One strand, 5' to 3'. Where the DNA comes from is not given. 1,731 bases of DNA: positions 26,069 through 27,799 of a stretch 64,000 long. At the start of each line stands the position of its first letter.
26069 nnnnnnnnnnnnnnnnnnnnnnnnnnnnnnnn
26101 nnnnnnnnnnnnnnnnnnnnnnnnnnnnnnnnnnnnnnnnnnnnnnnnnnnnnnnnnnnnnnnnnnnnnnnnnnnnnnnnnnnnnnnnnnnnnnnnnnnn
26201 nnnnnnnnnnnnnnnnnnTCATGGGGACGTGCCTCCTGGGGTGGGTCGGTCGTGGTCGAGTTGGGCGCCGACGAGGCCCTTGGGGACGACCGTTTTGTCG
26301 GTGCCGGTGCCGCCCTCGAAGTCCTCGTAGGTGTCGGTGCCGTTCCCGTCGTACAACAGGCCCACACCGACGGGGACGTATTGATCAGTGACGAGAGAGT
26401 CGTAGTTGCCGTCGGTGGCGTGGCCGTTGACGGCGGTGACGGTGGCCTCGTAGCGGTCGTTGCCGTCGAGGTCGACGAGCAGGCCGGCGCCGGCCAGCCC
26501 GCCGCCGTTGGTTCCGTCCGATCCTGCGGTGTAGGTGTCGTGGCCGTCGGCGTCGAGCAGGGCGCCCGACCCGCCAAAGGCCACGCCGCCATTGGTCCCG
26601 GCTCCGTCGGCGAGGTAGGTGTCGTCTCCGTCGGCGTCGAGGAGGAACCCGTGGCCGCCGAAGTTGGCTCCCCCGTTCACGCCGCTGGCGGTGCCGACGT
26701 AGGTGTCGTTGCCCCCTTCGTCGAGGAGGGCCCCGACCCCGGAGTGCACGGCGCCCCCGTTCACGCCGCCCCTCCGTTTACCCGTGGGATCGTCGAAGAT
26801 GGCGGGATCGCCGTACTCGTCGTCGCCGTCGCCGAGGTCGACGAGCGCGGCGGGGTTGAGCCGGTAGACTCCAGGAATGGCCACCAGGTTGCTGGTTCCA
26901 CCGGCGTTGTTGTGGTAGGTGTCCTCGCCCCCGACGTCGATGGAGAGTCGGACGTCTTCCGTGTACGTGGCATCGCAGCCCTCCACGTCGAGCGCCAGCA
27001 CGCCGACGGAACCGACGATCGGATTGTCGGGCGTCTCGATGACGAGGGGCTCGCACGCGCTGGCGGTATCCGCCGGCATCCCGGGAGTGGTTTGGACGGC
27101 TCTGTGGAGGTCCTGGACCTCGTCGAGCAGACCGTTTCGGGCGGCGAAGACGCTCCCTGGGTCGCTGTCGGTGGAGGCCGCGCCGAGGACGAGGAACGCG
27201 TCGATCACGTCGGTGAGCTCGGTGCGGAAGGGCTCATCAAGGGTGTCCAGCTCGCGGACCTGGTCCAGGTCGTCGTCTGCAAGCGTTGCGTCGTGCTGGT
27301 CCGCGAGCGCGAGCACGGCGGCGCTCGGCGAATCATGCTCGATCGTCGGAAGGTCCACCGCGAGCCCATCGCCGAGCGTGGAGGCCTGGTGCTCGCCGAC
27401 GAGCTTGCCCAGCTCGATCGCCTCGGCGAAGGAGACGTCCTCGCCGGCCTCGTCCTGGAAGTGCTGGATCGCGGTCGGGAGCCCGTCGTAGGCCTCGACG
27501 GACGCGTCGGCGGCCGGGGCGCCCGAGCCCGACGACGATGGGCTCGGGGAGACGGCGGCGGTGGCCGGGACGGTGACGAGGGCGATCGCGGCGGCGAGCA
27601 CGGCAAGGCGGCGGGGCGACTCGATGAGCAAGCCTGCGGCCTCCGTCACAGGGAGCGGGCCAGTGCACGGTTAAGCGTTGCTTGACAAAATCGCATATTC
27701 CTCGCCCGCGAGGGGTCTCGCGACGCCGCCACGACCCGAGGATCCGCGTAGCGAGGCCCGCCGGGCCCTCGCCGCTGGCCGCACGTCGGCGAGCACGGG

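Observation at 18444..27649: Three co-oriented secreted proteins built around a ~27-residue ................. tandem repeat, one carrying a subtilisin domain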

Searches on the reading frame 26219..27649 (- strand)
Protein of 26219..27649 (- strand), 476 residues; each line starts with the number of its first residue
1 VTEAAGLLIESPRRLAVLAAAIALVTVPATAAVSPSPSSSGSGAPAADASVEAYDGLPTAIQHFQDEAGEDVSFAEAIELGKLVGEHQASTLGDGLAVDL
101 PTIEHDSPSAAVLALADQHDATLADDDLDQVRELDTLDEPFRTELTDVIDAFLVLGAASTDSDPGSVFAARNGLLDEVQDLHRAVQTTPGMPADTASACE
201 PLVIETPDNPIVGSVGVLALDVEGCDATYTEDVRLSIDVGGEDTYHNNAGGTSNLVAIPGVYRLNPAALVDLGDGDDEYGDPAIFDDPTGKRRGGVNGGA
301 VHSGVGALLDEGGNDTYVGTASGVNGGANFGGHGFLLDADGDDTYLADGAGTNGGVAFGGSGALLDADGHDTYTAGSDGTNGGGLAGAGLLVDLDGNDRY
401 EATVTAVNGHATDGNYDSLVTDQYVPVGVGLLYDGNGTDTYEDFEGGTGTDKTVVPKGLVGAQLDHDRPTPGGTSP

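Call 8: search_protein_families(library=pfam, max_evalue=0.1, proteins=[window:26219-27649:-])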
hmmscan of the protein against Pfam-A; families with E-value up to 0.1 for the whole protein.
window:26219-27649:- (476 aa): 0 families

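Call 9: search_protein_families(library=ncbifam, max_evalue=0.1, proteins=[window:26219-27649:-])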
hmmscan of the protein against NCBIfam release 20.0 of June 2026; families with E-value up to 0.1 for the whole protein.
window:26219-27649:- (476 aa): 0 families

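Call 11: find_homologous_proteins(query=window:26219-27649:-)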
Query window:26219-27649:- (476 aa): 478 proteins with E <= 0.001 among 8000 candidates; the best 120 are listed.
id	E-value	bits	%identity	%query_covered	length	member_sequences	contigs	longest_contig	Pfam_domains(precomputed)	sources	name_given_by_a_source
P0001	0.0e+0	1010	100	99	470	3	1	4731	-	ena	-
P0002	1.4e-111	392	53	96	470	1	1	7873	-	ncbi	-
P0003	5.5e-110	387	51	99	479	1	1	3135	-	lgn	-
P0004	1.6e-91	326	49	90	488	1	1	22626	-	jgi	jgi:hypothetical protein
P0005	2.9e-87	312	46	98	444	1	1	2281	-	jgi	jgi:hypothetical protein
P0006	1.6e-84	303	47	94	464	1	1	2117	-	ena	-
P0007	6.1e-84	301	49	95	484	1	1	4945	-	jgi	jgi:hypothetical protein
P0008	2.6e-79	286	39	77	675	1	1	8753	-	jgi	jgi:hypothetical protein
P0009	6.3e-74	268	34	79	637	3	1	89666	-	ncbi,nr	ncbi:hypothetical protein BRD56_01160 [Thermoplasmatales archaeon SW_10_69_26]|nr:MAG: hypothetical 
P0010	6.3e-74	268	32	85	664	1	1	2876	-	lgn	-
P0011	6.7e-71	258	34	83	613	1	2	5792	-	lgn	-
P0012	1.0e-68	251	44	97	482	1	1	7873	-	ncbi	-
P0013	1.1e-68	251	32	83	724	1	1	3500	-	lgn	-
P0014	1.0e-65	241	35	75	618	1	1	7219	-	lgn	-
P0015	7.9e-65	238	44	46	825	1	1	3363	-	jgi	-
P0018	7.7e-63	231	38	43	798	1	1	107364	-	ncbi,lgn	-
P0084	8.3e-38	149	38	61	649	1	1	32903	PF13229.13,PF05048.20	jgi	jgi:parallel beta-helix repeat protein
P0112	9.0e-33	132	39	65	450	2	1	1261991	-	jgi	jgi:hypothetical protein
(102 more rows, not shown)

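Call 14: find_encoding_contigs(protein=P0001, flank=10000, max_places=4)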
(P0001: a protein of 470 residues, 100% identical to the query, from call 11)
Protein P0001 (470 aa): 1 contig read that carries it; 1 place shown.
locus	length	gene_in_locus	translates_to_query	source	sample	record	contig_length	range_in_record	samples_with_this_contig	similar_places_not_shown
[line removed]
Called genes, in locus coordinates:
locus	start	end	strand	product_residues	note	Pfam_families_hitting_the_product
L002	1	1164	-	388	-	?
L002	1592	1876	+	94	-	PF01402:RHH_1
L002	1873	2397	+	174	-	PF11848:DUF3368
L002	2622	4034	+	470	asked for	-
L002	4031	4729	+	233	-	?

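Call 26: find_encoding_contigs(protein=P0084, flank=10000, max_places=3)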
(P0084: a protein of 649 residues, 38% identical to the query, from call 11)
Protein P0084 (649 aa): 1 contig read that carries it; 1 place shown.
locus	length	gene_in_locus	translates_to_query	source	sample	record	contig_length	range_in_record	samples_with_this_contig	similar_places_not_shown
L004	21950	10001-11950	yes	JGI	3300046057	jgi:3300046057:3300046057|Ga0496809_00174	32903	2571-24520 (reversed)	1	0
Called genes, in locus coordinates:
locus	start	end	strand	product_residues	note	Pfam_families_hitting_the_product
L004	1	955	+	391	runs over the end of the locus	PF01053:Cys_Met_Meta_PP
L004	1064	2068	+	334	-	PF12802:MarR_2 (faint), PF01022:HTH_5 (faint), PF12840:HTH_20 (weak), PF13412:HTH_24 (weak), PF24266:HTH_HVO_0163_N, PF12840:HTH_20, PF13412:HTH_24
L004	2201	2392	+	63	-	-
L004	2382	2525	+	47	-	-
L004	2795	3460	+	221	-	-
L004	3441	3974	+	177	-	PF09999:DUF2240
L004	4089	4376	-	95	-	-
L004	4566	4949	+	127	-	-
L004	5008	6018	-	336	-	PF01609:DDE_Tnp_1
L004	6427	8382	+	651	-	-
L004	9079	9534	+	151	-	PF12762:DDE_Tnp_IS1595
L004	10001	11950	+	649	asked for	PF05048:NosD, PF13229:Beta_helix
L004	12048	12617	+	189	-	PF13229:Beta_helix (faint), PF05048:NosD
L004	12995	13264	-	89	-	-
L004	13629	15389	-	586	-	PF08439:Peptidase_M3_N, PF01432:Peptidase_M3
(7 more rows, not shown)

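Call 27: predict_structure(alignment_id=A1)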
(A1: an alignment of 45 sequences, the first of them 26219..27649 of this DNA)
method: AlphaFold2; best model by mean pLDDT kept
length: 476 residues; sequences in the alignment: 45
mean_pLDDT: 85.7   pTM: 0.85
mean pLDDT of the five models: 85.7, 84.6, 84.3, 83.6, 83.0
residues with pLDDT >= 90: 312; 70-90: 71; 50-70: 59; < 50: 34
segments of 3 or more residues with pLDDT < 50: 1-11, 27-36, 47-53
pLDDT, mean of each block of 10 residues (from residue 1): 41 62 53 46 48 69 90 96 94 88 98 95 92 96 98 96 93 98 92 63 78 85 94 95 96 69 83 97 81 89 95 96 95 97 96 96 98 95 96 97 94 67 74 96 96 95 86 58
secondary structure, 60 per line:
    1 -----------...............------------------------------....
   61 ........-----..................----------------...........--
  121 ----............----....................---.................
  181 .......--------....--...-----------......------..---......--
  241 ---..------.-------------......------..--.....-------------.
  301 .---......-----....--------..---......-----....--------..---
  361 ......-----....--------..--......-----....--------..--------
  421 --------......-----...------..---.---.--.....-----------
elements in order: H12-26 H57-68 H74-91 H108-118 H125-136 H141-160 H164-187 H196-199 E202-204 E216-221 E233-238 E266-271 H282-286 E305-310 E316-319 E333-338 E344-347 E361-366 E372-375 E388-393 E399-402 E429-434 E440-442 E461-465
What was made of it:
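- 26219..27649 (-): P1 (476 aa; NCBI BRD56_09605): signal peptide, helical domain, capped beta-solenoid of about 8-9 coils. AF2 model pLDDT 85.7, pTM 0.85 (call 27).
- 27089..27481 (-): P1 helical N-domain (residues 57-187). DSSP of the AF2 model, helices 57-187 (call 27).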

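Call 30: fold_search(model_id=the predicted structure, library=pdb)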
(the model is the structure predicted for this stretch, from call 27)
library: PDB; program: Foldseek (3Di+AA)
matches with E <= 10: 63; with E <= 0.001: 0
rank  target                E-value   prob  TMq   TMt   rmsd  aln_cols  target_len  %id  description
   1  6z0c_B                2.1e+00  0.08  0.09  0.21  24.1       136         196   12  Structure of in silico modelled artificial Maquette-3 protein (released 2021-03-17)
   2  1dvo                  2.2e+00  0.03  0.07  0.15  16.8       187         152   13  THE X-RAY CRYSTAL STRUCTURE OF FINO, A REPRESSOR OF BACTERIAL CONJUGATION (released 2000-07-19)
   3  9euv                  2.3e+00  0.01  0.10  0.03  19.4       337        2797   12  Lymphostatin, conformation 1 (composite structure) (released 2025-04-09)
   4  4qe8_B                2.5e+00  0.03  0.08  0.13  16.4       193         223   10  FXR with DM175 and NCoA-2 peptide (released 2015-08-12)
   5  3ivc_B                2.6e+00  0.09  0.09  0.15  13.4        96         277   17  Crystal structure of pantothenate synthetase in complex with 2-(2-((benzofuran-2-ylmethoxy)carbonyl)-5-methoxy-1H-indo (released 2009-10-13)
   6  5f28_E                2.9e+00  0.05  0.10  0.25  16.2       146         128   14  Crystal structure of FAT domain of Focal Adhesion Kinase (FAK) bound to the transcription factor MEF2C (released 2016-07-13)
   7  3isj_B                3.0e+00  0.08  0.09  0.14  13.3        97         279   16  Crystal structure of pantothenate synthetase from Mycobacterium tuberculosis in complex with 5-methoxy-N-(methylsulfon (released 2009-10-27)
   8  2p01_MODEL_1_A        3.5e+00  0.05  0.09  0.13  19.2       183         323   15  The structure of receptor-associated protein(RAP) (released 2007-08-21)
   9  6z0c_C                4.3e+00  0.06  0.09  0.21  24.6       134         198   12  Structure of in silico modelled artificial Maquette-3 protein (released 2021-03-17)
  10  3coy_A                4.3e+00  0.05  0.09  0.14  13.1       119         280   18  Crystal Structure of Mycobacterium Tuberculosis Pantothenate Synthetase at 2.05 Ang resolution- in complex with sulpho (released 2008-10-07)
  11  2l7a_MODEL_1_A        4.3e+00  0.03  0.08  0.19  17.2       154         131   11  Solution Structure of the R3 Domain of Talin (released 2011-12-21)
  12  3ime_B                4.6e+00  0.06  0.09  0.15  13.8       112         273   16  Crystal Structure of Mycobacterium Tuberculosis Pantothenate Synthetase at 2.40 Ang resolution in complex with fragmen (released 2009-10-13)
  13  8d9p                  4.6e+00  0.06  0.09  0.21  24.1       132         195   11  De Novo Photosynthetic Reaction Center Protein Equipped with Heme B and Mn(II) cations (released 2022-09-28)
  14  6z0c_A                4.8e+00  0.05  0.09  0.21  24.6       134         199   12  Structure of in silico modelled artificial Maquette-3 protein (released 2021-03-17)
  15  3nrh_B                4.8e+00  0.03  0.10  0.21  13.6       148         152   13  Crystal Structure of protein BF1032 from Bacteroides fragilis, Northeast Structural Genomics Consortium Target BfR309 (released 2010-08-25)
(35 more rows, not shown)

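Call 31: search_solved_structures(query=A1, max_evalue=1)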
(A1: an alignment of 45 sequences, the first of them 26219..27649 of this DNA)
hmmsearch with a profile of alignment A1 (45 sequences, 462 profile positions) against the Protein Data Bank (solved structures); distinct sequences matched with E-value up to 1: 6.
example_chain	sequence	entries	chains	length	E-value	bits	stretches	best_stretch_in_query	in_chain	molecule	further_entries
9xqn_A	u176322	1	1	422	0.36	12.9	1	10-141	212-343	Probable G-protein coupled receptor 75,Soluble cytochrome b562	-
9j05_A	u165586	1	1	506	0.47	12.5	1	13-141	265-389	P2Y purinoceptor 14,Soluble cytochrome b562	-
9cte_A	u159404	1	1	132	0.62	12.1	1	30-122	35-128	De novo protein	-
8x5x_B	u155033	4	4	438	0.78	11.8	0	33-147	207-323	Histamine H1 receptor,Soluble cytochrome b562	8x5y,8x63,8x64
7jrq_A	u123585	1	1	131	0.9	11.6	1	30-125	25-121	MPP1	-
8jj8_F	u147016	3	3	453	0.92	11.5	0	31-145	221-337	Beta-2 adrenergic receptor,Soluble cytochrome b562 | Beta-2 adrenergic receptor,Beta-2 adrenergic receptor,Soluble cytochrome b562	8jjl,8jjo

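Call 45: find_encoding_contigs(protein=P0009, flank=8000, max_places=2)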
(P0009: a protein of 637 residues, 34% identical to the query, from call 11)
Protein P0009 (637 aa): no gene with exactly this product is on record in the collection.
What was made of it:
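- Tried and rejected: This same-MAG paralogue returned no record (call 45).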

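Call 46: find_encoding_contigs(protein=P0018, flank=8000, max_places=2)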
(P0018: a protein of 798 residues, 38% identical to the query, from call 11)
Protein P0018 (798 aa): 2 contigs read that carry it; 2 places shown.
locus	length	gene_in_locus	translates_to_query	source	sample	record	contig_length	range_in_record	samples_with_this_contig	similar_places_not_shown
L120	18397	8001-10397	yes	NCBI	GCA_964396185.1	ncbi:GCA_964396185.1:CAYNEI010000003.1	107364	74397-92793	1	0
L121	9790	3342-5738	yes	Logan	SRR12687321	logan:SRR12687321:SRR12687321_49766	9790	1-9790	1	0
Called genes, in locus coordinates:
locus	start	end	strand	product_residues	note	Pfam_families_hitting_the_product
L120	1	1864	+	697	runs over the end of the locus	PF18884:TSP3_bac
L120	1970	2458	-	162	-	PF18306:LDcluster4, PF03641:Lysine_decarbox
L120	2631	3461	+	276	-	PF01112:Asparaginase_2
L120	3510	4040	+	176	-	PF19646:DUF6149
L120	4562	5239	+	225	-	PF00731:AIRC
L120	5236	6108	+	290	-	-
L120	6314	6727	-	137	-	PF00162:PGK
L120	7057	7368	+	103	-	-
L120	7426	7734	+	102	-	-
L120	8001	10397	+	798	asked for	-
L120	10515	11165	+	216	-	-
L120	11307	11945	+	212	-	-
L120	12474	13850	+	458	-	PF14312:FG-GAP_2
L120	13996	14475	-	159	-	-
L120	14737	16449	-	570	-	-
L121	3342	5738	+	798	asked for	-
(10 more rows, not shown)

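Call 47: find_encoding_contigs(protein=P0112, flank=8000, max_places=2)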
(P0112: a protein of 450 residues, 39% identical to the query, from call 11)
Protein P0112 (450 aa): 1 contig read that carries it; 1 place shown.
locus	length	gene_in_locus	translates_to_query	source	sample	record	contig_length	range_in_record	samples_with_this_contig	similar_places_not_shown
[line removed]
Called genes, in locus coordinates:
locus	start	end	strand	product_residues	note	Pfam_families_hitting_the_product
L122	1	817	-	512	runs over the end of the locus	PF00082:Peptidase_S8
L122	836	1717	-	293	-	PF01978:TrmB, PF24217:DUF7436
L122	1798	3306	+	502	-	PF01040:UbiA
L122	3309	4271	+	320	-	PF00348:polyprenyl_synt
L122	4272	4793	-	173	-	PF07366:SnoaL, PF12680:SnoaL_2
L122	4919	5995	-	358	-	PF02374:ArsA_ATPase, PF13614:AAA_31 (weak)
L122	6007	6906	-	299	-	PF01656:CbiA (faint), PF02374:ArsA_ATPase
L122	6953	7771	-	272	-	PF04414:tRNA_deacylase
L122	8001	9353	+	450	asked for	-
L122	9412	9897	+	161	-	PF12840:HTH_20, PF01022:HTH_5 (faint), PF01047:MarR (weak), PF09339:HTH_IclR, PF12802:MarR_2, PF13412:HTH_24, PF24266:HTH_HVO_0163_N (weak), PF12840:HTH_20 (weak), +1 more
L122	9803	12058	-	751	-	PF00069:Pkinase, PF07714:PK_Tyr_Ser-Thr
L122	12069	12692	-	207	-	-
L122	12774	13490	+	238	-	PF00498:FHA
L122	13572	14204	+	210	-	PF12917:YfbR-like, PF13023:HD_3, PF01966:HD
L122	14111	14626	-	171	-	-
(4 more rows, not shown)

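Call 53: search_protein_representatives(alignment_id=A1)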
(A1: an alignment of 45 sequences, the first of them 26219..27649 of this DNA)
Query: 45 sequences, 462 profile positions. Proteins with E-value up to 0.001 (for the whole library): 3914; up to 1e-10: 3370; up to 1e-30: 2033. The best 150 are listed.
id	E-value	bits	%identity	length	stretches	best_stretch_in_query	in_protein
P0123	0.0e+00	1034.9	-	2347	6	9-459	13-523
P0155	1.2e-293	990.3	-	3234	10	20-296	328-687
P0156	4.4e-270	912.7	-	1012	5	54-410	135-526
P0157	2.8e-246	834.2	-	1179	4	30-410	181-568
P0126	9.0e-215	730.3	-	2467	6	19-292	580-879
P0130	1.2e-208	710.1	-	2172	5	30-405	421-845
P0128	2.9e-202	689.1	-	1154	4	31-410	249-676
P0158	9.1e-200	680.9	-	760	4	30-430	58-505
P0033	1.7e-191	653.6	-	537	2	4-410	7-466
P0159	6.1e-188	641.8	-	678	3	83-431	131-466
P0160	8.0e-188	641.5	-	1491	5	31-384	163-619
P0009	8.6e-182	621.6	-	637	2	45-410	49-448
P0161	1.1e-181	621.3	-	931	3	40-403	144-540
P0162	1.0e-179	614.7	-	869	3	27-410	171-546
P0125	4.5e-179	612.6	-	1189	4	18-291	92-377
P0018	4.1e-156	536.9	-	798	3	30-420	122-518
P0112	2.7e-124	432.0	-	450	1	10-454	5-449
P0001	5.3e-122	424.5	-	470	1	6-460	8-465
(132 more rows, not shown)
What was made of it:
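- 27089..27481 (-): Conserved together with the solenoid: most family hits span profile positions ~30-410 (call 53).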

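Call 64: search_protein_families(library=pfam, max_evalue=1, proteins=[P0156])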
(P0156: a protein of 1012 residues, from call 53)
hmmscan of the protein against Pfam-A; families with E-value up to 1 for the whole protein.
P0156 (1012 aa): 0 families

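Call 83: fold_search(model_id=the predicted structure, library=viral)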
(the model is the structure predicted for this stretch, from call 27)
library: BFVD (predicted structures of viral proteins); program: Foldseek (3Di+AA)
matches with E <= 10: 70; with E <= 0.001: 0
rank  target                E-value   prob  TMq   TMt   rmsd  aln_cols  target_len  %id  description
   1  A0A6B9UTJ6            7.8e-01  0.07  0.09  0.12  18.8       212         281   14  (no name in the UniProt tables at hand)
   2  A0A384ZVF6            1.8e+00  0.04  0.10  0.14  18.9       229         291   14  (no name in the UniProt tables at hand)
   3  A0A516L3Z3            2.2e+00  0.03  0.08  0.07  18.6       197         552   11  (no name in the UniProt tables at hand)
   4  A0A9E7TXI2            2.5e+00  0.05  0.07  0.20  12.8       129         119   12  Holin [Gordonia phage Aleemily]
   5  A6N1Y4                2.5e+00  0.04  0.09  0.18  15.2       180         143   16  Uncharacterized protein [Microbacterium phage Min1]
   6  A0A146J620            2.7e+00  0.02  0.08  0.05  19.0       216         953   13  (no name in the UniProt tables at hand)
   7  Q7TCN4                2.9e+00  0.04  0.08  0.11  16.4       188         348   10  Polyprotein (Fragment) [Dengue virus type 1]
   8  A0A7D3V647            2.9e+00  0.02  0.08  0.14  23.7       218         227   17  Uncharacterized protein [Fadolivirus FV1/VV64]
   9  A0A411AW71            2.9e+00  0.01  0.13  0.06  12.3       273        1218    8  Structural protein containing EPS-depolymerase domain [Pantoea phage vB_PagM_LIET2]
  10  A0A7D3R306            3.1e+00  0.02  0.06  0.17  14.2       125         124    8  Uncharacterized protein [Fadolivirus FV1/VV64]
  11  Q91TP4                3.4e+00  0.02  0.07  0.04  18.0       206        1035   14  Ribonucleoside-diphosphate reductase large subunit-like protein [Tupaiid herpesvirus 1 (strain 1)]
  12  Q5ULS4                3.6e+00  0.03  0.09  0.16  17.1       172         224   15  Orf40 [Lactobacillus phage LP65]
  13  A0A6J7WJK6            3.6e+00  0.02  0.08  0.07  19.8       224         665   11  Uncharacterized protein [uncultured Caudovirales phage]
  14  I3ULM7                3.8e+00  0.05  0.10  0.06  16.9       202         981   12  (no name in the UniProt tables at hand)
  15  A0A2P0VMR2            3.8e+00  0.03  0.09  0.08  21.5       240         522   10  Uncharacterized protein [Tetraselmis virus 1]
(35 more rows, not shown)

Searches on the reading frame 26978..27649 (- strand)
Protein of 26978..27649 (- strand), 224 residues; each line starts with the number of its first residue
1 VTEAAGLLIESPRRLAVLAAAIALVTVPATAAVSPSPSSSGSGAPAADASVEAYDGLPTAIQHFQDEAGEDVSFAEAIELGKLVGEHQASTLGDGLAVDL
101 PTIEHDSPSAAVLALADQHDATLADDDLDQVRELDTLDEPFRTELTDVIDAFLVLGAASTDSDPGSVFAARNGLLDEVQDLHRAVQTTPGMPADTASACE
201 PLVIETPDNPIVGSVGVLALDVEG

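Call 13: search_protein_families(library=pfam, max_evalue=10, proteins=[window:26978-27649:-])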
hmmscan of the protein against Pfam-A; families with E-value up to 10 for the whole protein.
seq(224 aa): 1 family
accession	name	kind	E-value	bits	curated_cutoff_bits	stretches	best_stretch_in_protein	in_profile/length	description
PF18834.6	LPD22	-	0.14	12.9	28.6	1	97-137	47-86/97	Large polyvalent protein associated domain 22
